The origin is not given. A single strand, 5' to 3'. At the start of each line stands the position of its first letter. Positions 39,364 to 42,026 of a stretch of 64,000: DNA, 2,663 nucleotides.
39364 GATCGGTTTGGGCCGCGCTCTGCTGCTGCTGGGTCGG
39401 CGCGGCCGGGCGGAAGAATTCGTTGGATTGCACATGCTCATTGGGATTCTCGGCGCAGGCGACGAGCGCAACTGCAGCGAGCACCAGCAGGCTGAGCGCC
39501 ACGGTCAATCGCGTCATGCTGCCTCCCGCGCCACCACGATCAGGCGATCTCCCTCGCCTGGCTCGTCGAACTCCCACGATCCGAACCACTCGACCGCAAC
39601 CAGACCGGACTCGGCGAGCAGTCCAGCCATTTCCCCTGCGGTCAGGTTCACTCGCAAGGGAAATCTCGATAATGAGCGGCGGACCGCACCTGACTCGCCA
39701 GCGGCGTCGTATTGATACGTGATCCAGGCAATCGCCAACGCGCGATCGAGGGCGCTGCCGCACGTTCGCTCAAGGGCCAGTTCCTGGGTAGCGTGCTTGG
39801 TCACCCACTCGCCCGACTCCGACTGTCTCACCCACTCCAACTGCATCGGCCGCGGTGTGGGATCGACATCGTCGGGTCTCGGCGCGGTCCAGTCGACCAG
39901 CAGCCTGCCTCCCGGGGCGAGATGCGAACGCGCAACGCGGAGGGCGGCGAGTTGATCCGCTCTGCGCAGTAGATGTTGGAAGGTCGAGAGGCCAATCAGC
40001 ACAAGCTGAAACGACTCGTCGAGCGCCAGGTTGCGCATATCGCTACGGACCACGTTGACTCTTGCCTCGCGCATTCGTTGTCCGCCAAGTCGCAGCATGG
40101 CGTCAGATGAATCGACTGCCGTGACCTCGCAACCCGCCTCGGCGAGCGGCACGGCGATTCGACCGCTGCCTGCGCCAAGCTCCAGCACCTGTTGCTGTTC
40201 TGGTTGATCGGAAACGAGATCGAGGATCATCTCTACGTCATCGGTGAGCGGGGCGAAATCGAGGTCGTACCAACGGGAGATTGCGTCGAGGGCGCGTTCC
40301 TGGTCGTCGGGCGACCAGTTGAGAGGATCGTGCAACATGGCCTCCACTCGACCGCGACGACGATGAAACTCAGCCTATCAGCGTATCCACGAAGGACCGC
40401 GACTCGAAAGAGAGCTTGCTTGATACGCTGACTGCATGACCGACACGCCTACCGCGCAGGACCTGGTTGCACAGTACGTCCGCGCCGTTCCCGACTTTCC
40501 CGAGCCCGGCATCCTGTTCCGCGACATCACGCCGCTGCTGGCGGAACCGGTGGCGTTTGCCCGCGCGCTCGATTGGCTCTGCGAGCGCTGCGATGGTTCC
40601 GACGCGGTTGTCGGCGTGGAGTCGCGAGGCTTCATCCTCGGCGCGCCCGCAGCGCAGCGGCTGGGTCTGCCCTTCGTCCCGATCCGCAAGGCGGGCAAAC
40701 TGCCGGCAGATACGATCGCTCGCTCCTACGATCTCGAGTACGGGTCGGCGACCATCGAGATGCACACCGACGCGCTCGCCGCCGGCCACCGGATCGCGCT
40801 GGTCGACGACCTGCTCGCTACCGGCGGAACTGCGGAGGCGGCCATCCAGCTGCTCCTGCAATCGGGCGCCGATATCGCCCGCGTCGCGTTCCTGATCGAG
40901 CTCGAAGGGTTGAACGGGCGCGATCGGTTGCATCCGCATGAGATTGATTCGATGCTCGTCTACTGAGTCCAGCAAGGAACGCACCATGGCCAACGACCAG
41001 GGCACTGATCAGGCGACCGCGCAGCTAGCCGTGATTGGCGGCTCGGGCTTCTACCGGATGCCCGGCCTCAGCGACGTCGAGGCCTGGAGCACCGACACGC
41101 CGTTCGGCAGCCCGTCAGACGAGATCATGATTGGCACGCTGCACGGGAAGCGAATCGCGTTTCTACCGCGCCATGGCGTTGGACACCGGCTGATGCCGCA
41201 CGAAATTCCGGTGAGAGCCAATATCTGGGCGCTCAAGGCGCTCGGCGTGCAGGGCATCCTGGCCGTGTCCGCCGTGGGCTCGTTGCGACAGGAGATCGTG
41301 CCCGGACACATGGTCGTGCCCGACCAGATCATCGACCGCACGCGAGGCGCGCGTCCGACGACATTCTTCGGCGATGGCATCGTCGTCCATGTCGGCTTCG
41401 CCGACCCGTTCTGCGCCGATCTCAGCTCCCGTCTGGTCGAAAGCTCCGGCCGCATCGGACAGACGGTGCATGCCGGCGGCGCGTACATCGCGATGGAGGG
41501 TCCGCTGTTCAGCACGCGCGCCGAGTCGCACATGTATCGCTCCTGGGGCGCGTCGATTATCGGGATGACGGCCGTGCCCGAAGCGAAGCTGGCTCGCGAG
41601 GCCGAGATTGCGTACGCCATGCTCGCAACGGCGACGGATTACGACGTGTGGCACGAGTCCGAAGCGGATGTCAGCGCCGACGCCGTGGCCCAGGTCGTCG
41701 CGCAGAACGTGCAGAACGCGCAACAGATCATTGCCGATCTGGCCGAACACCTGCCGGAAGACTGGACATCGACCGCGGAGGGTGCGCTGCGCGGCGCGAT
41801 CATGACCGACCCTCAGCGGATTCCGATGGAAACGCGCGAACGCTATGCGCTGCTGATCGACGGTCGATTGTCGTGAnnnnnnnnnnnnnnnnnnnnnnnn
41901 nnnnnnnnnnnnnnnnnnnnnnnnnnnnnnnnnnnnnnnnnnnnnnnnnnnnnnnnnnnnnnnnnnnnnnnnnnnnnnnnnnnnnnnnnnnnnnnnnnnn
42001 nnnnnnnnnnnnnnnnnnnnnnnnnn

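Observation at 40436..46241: Translationally coupled methyl-cycle and adenine/adenosine salvage operon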

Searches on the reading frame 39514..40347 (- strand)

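Call 5: search_protein_families(library=pfam, proteins=[window:39514-40347:-], max_evalue=0.01)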
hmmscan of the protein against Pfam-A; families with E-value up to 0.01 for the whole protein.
window:39514-40347:- (277 aa): 10 families
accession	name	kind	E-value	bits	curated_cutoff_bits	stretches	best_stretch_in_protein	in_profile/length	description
PF13649.12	Methyltransf_25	-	3.8e-17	63.2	27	1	54-147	1-97/97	Methyltransferase domain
PF08241.18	Methyltransf_11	-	1.1e-13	52.1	21.2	1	55-151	1-95/95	Methyltransferase domain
PF08242.18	Methyltransf_12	-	2.3e-13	51.1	30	1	55-149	1-98/98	Methyltransferase domain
PF13489.12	Methyltransf_23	-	1.6e-08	34.9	27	1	44-155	16-121/164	Methyltransferase domain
PF13847.12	Methyltransf_31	-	3.4e-07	30.5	27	1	52-152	5-110/145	Methyltransferase domain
PF01209.24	Ubie_methyltran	-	8.7e-06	25.7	20.1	1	45-151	43-151/233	ubiE/COQ5 methyltransferase family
PF05175.20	MTS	-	1.5e-05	25.2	23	1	44-151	26-138/170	Methyltransferase small domain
PF00398.26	RrnaAD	-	0.00016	21.3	24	1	50-111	30-92/263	Ribosomal RNA adenine dimethylase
PF03848.20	TehB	-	0.00085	19.2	20.4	1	52-148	32-129/193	Tellurite resistance protein TehB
PF05219.18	DREV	-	0.0023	17.5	26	1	49-162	93-197/265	DREV methyltransferase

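Call 6: search_protein_families(library=ncbifam, proteins=[window:39514-40347:-], max_evalue=0.01)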
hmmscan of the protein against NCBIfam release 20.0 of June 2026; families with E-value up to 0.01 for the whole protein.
window:39514-40347:- (277 aa): 49 families (the best 25 are shown)
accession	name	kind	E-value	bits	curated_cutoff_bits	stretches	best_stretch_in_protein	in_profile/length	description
NF041820.1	daptide_MTase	equivalog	9.4e-31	107.1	175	1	35-170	23-161/243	daptide-type RiPP biosynthesis methyltransferase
NF043040.1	corrin_prot_MT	hypoth_equivalog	2.3e-16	59.9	180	1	41-151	30-147/216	corrinoid protein-associated methyltransferase CpaM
NF001241.0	PRK00216.1-2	equivalog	1.2e-09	38.1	327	1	10-151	7-147/231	demethylmenaquinone methyltransferase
NF000499.2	Erm23S_rRNA_broad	equivalog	3.1e-08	33.3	212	1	38-118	12-91/244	23S ribosomal RNA methyltransferase Erm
TIGR01934.1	MenG_MenH_UbiE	subfamily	4.2e-08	32.8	158.35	1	48-119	38-113/223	ubiquinone/menaquinone biosynthesis methyltransferase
NF051855.1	GlySarMtaseBact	equivalog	3.1e-07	30.3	350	1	41-152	45-159/259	glycine/sarcosine N-methyltransferase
TIGR02021.1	BchM-ChlM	equivalog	4e-07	29.7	158.9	1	40-117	43-123/218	magnesium protoporphyrin IX methyltransferase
NF045667.1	MTase_DVU1556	equivalog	8.2e-07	28.7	155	1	49-161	21-130/213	DVU_1556 family methyltransferase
TIGR03534.1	RF_mod_PrmC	equivalog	1.4e-06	27.9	199.1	1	38-116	77-160/253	peptide chain release factor N(5)-glutamine methyltransferase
NF011527.0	PRK14968.1-1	equivalog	7.4e-06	25.8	242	1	37-117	20-98/192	putative methyltransferase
TIGR02072.1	BioC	equivalog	8.1e-06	25.8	184.95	1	44-150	26-131/244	malonyl-ACP O-methyltransferase BioC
NF007610.0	PRK10258.1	equivalog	9e-06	25.2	342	1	41-120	34-111/251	malonyl-ACP O-methyltransferase BioC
NF011529.0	PRK14968.1-3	equivalog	1.1e-05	25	162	1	35-116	20-102/198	putative methyltransferase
NF010703.0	PRK14103.1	equivalog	1.1e-05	25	320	1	44-150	24-123/256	trans-aconitate 2-methyltransferase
TIGR00536.1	hemK_fam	subfamily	1.3e-05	24.4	115.5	1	45-98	109-164/286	HemK family protein methyltransferase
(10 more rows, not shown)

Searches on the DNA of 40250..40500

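Call 83: search_rna_families(source=window, start=40250, end=40500, threshold=evalue, max_evalue=1)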
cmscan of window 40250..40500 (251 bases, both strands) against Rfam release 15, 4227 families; matches with E-value up to 1: 0.
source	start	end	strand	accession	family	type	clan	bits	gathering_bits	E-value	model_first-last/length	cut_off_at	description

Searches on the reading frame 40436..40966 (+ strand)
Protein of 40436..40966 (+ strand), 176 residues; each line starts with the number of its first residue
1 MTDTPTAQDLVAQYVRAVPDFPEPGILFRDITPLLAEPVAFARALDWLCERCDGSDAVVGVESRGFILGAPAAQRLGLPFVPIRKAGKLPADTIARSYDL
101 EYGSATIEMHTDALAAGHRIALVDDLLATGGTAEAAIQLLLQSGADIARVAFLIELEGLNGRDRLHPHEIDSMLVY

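Call 5: search_protein_families(library=pfam, proteins=[window:40436-40966:+], max_evalue=0.01)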
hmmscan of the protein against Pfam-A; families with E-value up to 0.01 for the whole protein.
window:40436-40966:+ (176 aa): 2 families
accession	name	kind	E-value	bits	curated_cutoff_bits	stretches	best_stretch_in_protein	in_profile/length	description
PF00156.33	Pribosyltran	-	9.4e-14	51.5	26.3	1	54-159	24-125/158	Phosphoribosyl transferase domain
PF14681.12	UPRTase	-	6.3e-05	23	27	1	116-164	119-167/206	Uracil phosphoribosyltransferase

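Call 6: search_protein_families(library=ncbifam, proteins=[window:40436-40966:+], max_evalue=0.01)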
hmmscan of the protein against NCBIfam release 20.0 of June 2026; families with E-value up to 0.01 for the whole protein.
window:40436-40966:+ (176 aa): 25 families
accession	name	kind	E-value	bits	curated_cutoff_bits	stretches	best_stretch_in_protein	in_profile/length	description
NF002636.0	PRK02304.1-5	equivalog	3.7e-65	218.7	125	1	7-174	5-174/176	adenine phosphoribosyltransferase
TIGR01090.1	apt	equivalog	5.6e-60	202.3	185.85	1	12-173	2-166/169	adenine phosphoribosyltransferase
NF002634.0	PRK02304.1-3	equivalog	4.4e-59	199.2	170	1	7-171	6-172/182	adenine phosphoribosyltransferase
NF002632.0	PRK02304.1-1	equivalog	1.1e-55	188.2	243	1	3-173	3-175/183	adenine phosphoribosyltransferase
NF002633.0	PRK02304.1-2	equivalog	1.1e-55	188.1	224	1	12-176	4-170/172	adenine phosphoribosyltransferase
NF009211.0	PRK12560.1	equivalog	2.3e-30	105.8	188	1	13-174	8-174/187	adenine phosphoribosyltransferase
NF002635.0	PRK02304.1-4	subfamily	6.3e-11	42.2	146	1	54-156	54-154/188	adenine phosphoribosyltransferase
NF040646.1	HPT_Archaea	equivalog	1.4e-10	41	200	1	55-156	54-153/184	hypoxanthine/guanine phosphoribosyltransferase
NF006671.0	PRK09219.1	equivalog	2.7e-10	40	177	1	56-170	52-170/192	xanthine phosphoribosyltransferase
TIGR01744.1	XPRTase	equivalog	3.1e-10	40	164.45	1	53-169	49-169/191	xanthine phosphoribosyltransferase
TIGR01743.1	purR_Bsub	equivalog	2.8e-09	36.3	258.7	1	55-158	129-235/268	pur operon repressor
NF005592.0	PRK07322.1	subfamily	1.7e-08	34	143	1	53-157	51-161/180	adenine phosphoribosyltransferase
NF006328.0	PRK08558.1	equivalog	1.8e-08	34.3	184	1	55-158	112-217/238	adenine phosphoribosyltransferase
NF004689.0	PRK06031.1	equivalog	5.8e-06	25.7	175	1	113-151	150-188/233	phosphoribosyltransferase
NF002095.0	PRK00934.1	equivalog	2e-05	23.9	296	1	105-149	192-237/287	ribose-phosphate diphosphokinase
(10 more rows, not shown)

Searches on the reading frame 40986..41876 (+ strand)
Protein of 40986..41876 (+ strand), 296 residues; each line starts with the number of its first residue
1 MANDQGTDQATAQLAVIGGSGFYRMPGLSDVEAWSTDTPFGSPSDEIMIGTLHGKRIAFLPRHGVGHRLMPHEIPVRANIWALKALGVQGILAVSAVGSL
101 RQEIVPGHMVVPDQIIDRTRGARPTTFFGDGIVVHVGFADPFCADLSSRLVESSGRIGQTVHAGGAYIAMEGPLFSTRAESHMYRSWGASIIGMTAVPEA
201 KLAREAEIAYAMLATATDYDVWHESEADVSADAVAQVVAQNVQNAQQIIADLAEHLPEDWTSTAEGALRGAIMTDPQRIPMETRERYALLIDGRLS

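Call 5: search_protein_families(library=pfam, proteins=[window:40986-41876:+], max_evalue=0.01)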
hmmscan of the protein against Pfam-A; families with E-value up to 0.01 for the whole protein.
window:40986-41876:+ (296 aa): 2 families
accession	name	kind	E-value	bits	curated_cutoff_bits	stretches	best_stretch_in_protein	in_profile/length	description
PF01048.26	PNP_UDP_1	-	2.9e-47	161.5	25.1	1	14-252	2-231/233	Phosphorylase superfamily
PF23587.1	SH3_KALRN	-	0.0083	16.5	29.2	0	213-273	11-66/69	Kalirin, SH3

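Call 6: search_protein_families(library=ncbifam, proteins=[window:40986-41876:+], max_evalue=0.01)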
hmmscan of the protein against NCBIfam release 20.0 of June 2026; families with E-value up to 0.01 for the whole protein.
window:40986-41876:+ (296 aa): 12 families
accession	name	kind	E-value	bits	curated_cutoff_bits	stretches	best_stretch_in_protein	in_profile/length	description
NF005657.0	PRK07432.1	equivalog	5.3e-108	360.6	453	1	10-292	2-287/291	S-methyl-5'-thioadenosine phosphorylase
NF006492.0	PRK08931.1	equivalog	1.2e-97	326.8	437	1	11-278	3-272/291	S-methyl-5'-thioadenosine phosphorylase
TIGR01694.1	MTAP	equivalog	1.1e-96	322.8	274.85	1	14-252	2-237/240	S-methyl-5'-thioadenosine phosphorylase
NF006334.0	PRK08564.1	equivalog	4.7e-93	311.2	382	1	9-269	5-263/267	S-methyl-5'-thioadenosine phosphorylase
NF005876.0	PRK07823.1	equivalog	3.9e-83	278.6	306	1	9-263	3-252/267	S-methyl-5'-thioadenosine phosphorylase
NF006599.0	PRK09136.1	equivalog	7.9e-68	228.3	223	1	13-254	3-245/247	S-methyl-5'-thioinosine phosphorylase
NF006054.0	PRK08202.1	equivalog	8.9e-23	81.1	218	1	45-255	65-273/274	purine-nucleoside phosphorylase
TIGR01697.1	PNPH-PUNA-XAPA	subfamily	8.1e-20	71.2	197.1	1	45-252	41-245/247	inosine/guanosine/xanthosine phosphorylase family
TIGR01698.1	PUNP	equivalog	4.4e-17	62.3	302.6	1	76-252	71-243/245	purine-nucleoside phosphorylase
TIGR01700.1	PNPH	equivalog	3.4e-14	52.9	293.35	1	46-252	42-247/249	purine nucleoside phosphorylase I, inosine and guanosine-specific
TIGR01699.1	XAPA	equivalog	7.4e-11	42.1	370.9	1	45-219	41-214/248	xanthosine phosphorylase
TIGR03468.1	HpnG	hypoth_equivalog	0.00047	19.8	187.1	0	77-118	35-76/212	hopanoid-associated phosphorylase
